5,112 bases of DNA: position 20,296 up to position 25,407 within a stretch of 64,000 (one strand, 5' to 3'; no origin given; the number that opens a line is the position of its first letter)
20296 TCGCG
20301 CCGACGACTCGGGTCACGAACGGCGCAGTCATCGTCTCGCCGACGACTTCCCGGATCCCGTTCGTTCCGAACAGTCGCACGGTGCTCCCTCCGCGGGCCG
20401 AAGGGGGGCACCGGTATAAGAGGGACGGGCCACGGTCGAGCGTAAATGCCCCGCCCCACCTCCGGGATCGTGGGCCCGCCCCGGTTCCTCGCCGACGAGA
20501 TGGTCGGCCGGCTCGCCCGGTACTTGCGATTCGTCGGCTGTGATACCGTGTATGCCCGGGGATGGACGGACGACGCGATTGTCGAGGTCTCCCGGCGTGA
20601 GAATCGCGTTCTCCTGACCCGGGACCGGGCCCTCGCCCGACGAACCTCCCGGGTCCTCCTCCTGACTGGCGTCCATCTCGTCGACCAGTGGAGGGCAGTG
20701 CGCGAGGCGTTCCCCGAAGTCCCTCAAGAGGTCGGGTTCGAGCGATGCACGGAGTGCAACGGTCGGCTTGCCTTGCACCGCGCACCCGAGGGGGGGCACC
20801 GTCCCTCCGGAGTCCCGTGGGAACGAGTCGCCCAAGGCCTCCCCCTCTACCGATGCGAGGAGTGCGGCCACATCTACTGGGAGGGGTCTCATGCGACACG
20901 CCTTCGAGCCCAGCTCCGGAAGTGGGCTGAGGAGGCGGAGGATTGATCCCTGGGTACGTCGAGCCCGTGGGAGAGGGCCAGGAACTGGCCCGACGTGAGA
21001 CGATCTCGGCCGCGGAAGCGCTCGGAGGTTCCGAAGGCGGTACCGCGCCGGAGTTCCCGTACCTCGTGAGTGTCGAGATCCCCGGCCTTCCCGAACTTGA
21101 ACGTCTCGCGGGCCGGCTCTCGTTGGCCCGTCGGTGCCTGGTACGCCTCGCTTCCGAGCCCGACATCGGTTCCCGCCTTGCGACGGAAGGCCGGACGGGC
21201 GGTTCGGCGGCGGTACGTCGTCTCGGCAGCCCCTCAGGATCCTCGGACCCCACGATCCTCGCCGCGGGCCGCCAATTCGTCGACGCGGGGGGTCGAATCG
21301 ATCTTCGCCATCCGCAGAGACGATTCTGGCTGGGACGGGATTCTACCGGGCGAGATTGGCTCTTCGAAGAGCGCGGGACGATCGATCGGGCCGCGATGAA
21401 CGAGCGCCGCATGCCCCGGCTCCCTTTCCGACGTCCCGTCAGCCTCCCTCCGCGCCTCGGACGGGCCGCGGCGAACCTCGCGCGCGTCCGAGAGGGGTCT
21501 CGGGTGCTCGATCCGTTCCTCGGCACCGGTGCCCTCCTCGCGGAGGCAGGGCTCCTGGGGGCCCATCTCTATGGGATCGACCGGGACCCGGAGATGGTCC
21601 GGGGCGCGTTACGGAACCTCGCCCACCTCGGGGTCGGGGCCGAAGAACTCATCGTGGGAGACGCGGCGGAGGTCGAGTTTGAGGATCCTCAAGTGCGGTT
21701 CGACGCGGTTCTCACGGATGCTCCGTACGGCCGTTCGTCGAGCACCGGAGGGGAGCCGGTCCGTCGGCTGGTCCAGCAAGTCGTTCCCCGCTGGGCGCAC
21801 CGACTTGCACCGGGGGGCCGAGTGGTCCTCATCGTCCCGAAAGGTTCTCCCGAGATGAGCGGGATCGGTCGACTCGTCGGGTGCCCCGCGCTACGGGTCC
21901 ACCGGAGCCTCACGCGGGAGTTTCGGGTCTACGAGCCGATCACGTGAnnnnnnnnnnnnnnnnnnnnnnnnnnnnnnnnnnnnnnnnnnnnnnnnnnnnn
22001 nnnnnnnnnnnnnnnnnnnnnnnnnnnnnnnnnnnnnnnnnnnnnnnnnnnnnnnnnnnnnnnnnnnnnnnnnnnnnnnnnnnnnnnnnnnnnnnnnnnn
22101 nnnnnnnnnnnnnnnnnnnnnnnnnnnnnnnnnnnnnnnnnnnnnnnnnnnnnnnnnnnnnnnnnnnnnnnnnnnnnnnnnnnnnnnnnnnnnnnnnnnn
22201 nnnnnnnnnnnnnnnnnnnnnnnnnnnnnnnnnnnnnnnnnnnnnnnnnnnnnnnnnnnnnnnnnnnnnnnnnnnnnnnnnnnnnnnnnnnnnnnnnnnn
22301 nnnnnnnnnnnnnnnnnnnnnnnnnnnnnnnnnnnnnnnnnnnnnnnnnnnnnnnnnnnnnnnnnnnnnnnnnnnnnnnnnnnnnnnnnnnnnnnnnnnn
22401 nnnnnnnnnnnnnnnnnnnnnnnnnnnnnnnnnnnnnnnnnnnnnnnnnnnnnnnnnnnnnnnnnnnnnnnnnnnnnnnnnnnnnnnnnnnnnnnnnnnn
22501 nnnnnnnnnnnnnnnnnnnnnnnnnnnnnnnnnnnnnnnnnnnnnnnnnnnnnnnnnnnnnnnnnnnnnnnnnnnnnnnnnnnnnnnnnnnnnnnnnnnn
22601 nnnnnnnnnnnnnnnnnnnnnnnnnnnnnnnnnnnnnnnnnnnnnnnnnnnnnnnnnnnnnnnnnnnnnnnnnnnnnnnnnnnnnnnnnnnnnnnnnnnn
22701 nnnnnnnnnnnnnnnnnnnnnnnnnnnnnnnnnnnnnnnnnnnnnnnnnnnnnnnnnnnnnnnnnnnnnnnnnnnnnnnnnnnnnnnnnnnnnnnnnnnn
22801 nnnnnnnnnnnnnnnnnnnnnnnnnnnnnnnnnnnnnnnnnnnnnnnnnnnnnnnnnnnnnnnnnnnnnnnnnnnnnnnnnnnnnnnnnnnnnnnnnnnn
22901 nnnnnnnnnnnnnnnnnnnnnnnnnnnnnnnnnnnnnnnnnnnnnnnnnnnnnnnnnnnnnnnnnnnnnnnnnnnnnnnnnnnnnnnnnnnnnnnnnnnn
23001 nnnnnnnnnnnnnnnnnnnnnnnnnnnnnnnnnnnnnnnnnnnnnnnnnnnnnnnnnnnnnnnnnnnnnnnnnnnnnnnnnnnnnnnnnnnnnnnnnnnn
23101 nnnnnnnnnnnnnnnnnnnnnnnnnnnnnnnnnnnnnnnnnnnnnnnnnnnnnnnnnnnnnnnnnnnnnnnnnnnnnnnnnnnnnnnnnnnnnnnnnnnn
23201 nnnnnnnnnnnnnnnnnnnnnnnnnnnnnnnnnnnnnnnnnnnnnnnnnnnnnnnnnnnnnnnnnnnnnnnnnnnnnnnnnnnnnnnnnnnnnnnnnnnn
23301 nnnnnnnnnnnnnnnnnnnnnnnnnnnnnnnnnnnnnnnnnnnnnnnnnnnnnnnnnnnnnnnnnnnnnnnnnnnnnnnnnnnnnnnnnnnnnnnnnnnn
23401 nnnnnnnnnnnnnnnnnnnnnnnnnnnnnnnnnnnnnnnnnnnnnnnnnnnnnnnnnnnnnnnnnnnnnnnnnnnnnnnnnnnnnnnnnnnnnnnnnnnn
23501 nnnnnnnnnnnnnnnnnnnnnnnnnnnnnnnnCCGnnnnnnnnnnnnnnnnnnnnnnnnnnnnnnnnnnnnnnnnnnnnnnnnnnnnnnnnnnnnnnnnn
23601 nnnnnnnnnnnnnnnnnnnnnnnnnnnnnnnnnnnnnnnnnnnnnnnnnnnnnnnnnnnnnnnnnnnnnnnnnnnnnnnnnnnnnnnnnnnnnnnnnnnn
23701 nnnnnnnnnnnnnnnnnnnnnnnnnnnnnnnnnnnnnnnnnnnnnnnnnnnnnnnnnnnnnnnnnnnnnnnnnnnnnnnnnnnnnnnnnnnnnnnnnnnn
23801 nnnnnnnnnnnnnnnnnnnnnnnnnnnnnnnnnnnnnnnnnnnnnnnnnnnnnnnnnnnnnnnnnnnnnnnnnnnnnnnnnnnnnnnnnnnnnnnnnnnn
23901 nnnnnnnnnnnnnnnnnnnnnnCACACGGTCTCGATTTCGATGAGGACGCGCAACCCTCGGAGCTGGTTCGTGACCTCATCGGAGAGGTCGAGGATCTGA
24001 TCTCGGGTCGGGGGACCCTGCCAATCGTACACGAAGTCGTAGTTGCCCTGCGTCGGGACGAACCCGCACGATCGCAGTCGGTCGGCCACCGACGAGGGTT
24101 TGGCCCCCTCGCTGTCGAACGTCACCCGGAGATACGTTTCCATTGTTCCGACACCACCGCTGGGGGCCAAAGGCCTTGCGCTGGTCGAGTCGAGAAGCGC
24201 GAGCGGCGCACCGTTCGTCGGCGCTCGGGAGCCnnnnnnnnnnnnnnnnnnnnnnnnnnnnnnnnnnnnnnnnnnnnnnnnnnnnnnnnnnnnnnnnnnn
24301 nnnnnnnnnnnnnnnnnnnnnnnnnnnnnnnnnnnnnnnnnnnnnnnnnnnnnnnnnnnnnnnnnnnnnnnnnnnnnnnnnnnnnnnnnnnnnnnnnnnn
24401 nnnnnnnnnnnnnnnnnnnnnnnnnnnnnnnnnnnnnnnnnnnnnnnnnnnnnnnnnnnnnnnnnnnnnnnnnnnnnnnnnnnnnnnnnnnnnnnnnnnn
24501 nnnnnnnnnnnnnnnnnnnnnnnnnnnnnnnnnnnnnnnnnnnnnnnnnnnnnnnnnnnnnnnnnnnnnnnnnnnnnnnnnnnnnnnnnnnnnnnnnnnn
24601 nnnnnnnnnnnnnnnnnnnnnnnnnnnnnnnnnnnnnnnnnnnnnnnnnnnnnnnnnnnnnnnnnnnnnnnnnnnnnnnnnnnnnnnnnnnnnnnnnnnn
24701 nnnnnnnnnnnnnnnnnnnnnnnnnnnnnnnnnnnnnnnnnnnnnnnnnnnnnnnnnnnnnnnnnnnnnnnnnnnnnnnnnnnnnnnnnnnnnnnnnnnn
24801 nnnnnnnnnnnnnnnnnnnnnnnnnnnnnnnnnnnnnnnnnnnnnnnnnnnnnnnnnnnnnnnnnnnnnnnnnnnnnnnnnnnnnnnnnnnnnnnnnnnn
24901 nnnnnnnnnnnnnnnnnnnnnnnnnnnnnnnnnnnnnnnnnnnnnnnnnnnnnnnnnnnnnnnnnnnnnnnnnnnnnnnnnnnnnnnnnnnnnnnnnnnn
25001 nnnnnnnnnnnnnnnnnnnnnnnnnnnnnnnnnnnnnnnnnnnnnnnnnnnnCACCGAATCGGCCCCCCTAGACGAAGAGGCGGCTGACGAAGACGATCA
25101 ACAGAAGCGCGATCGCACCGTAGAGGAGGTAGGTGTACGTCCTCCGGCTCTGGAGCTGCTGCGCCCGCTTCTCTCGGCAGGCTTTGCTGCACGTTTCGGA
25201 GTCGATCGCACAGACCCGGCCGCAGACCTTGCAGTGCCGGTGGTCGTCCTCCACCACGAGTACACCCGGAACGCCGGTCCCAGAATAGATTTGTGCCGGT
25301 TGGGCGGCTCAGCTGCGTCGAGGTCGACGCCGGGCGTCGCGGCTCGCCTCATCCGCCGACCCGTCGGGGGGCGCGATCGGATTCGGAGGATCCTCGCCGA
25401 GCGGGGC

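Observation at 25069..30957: vWA – P-loop GTPase – giant coiled-coil – Zn-ribbon membrane protein operon: candidate NTP-dependent ternary system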

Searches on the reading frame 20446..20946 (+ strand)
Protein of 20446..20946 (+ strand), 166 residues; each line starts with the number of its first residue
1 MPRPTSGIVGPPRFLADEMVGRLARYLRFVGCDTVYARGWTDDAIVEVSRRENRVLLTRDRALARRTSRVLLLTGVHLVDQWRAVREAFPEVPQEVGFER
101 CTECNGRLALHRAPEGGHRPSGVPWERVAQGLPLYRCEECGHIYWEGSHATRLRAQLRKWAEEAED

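Call 34: search_protein_families(library=pfam, proteins=[window:20446-20946:+], max_evalue=0.001)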
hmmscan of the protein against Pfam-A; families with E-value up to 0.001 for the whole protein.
window:20446-20946:+ (166 aa): 2 families
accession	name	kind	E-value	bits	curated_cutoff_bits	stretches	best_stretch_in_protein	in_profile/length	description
PF01927.22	Mut7-C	-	6.1e-32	111.2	23.3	1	12-155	1-144/146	Mut7-C RNAse domain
PF18480.7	DUF5615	-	0.00078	19.7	23.8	0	13-61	2-56/110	Domain of unknown function (DUF5615)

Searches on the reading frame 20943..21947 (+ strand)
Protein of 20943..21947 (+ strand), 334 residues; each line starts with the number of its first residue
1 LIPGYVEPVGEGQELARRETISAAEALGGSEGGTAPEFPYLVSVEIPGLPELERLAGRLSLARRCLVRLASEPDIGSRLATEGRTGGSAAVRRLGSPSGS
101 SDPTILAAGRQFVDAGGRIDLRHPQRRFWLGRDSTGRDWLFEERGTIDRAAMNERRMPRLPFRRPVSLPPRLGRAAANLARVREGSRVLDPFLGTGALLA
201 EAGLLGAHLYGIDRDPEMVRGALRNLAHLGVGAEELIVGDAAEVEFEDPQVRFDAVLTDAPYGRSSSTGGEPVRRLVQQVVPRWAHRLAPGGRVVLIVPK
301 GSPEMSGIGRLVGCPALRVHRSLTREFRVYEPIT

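Call 34: search_protein_families(library=pfam, proteins=[window:20943-21947:+], max_evalue=0.001)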
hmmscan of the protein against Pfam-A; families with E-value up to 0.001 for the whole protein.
window:20943-21947:+ (334 aa): 7 families
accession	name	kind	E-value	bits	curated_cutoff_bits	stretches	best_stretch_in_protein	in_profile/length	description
PF01170.24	UPF0020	-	4.2e-20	72.7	22.3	1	161-300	5-168/197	RMKL-like, methyltransferase domain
PF13847.12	Methyltransf_31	-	9.1e-08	32.3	27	1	184-260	3-82/145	Methyltransferase domain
PF13649.12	Methyltransf_25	-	2.2e-06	28.7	27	1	188-258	1-70/97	Methyltransferase domain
PF03602.21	Cons_hypoth95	-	9.5e-06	25.8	24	1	183-266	40-127/182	Conserved hypothetical protein 95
PF01555.25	N6_N4_Mtase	-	1.2e-05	25.8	26.7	1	183-222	180-219/221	DNA methylase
PF08241.18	Methyltransf_11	-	4.5e-05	24.4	21.2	1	193-257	5-65/95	Methyltransferase domain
PF11599.14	AviRa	-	0.00013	21.9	25.7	0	174-230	41-101/232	RRNA methyltransferase AviRa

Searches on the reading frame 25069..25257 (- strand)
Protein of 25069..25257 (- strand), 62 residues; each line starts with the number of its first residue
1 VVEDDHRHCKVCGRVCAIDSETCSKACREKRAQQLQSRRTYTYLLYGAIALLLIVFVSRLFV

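Call 3: search_protein_families(library=pfam, proteins=[window:25069-25257:-], max_evalue=1)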
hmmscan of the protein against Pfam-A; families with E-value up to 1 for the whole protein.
window:25069-25257:- (62 aa): 5 families
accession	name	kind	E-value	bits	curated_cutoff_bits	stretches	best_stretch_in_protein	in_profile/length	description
PF09889.16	DUF2116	-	2.8e-12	46.8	26.8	1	5-57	2-54/59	Probable treble clef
PF04103.21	CD20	-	0.0062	17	27.9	1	5-62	90-147/156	CD20-like family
PF14691.11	Fer4_20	-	0.014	15.6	25.8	1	6-32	65-90/113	Dihydroprymidine dehydrogenase domain II, 4Fe-4S cluster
PF00537.24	Toxin_3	-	0.029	15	21.5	1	7-34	9-33/55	Scorpion toxin-like domain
PF03860.21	DUF326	-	0.55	10.7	20.4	0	21-29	5-13/21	Domain of Unknown Function (DUF326)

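Call 4: search_protein_families(library=ncbifam, proteins=[window:25069-25257:-], max_evalue=1)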
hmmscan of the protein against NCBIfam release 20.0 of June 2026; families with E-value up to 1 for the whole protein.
window:25069-25257:- (62 aa): 2 families
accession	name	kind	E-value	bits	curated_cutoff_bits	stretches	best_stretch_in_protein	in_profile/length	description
NF038052.1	histone_lik_HC2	exception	0.038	14.2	135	1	4-40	153-188/201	histone H1-like DNA-binding protein Hc2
NF033486.1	harvest_ssl1498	equivalog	0.19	11.7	45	1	37-56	25-44/53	photosystem II assembly protein Psb34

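Call 5: search_protein_families(library=padloc, proteins=[window:25069-25257:-], max_evalue=1)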
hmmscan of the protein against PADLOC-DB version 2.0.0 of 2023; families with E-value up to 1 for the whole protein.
window:25069-25257:- (62 aa): 0 families
